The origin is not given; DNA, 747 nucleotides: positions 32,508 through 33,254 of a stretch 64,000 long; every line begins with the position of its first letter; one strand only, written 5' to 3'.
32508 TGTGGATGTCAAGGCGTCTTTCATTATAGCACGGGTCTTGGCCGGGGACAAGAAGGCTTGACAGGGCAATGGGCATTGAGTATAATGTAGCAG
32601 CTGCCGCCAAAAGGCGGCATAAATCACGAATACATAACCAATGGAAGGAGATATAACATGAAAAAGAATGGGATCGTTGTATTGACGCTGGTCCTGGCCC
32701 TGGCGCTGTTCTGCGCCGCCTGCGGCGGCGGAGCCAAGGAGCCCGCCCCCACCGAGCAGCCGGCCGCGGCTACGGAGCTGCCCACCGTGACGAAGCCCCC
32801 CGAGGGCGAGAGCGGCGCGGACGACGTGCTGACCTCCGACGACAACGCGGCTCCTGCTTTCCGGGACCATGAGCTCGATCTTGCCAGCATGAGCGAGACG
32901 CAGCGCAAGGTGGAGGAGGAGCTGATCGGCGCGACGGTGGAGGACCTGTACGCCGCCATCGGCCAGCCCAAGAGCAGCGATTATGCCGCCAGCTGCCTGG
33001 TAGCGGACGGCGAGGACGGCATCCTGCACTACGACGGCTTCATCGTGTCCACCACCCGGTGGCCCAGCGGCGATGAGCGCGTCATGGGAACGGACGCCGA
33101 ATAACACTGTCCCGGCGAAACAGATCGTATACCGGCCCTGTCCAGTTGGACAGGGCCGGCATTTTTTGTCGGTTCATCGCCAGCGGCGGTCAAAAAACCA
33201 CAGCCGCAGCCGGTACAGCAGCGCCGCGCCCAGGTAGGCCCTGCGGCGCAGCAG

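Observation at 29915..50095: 20-kb envelope-glycan locus built on a lipid-carrier (GtrB-like) plus multiple GT-C enzymes, with no priming phosphoglycosyltransferase or chain-length genes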

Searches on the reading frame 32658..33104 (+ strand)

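Call 4: search_protein_families(library=pfam, proteins=[window:32658-33104:+], max_evalue=0.01)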
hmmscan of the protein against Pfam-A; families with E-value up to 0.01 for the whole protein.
window:32658-33104:+ (148 aa): 0 families

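Call 9: search_protein_families(library=ncbifam, proteins=[window:32658-33104:+], max_evalue=0.01)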
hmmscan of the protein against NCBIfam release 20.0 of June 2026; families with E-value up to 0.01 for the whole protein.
window:32658-33104:+ (148 aa): 1 family
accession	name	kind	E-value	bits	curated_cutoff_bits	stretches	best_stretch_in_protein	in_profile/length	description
NF058595.1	invert_tail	domain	0.00047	20.5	37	1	6-36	56-85/113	lipo-invert putative C-terminal anchoring domain-containing protein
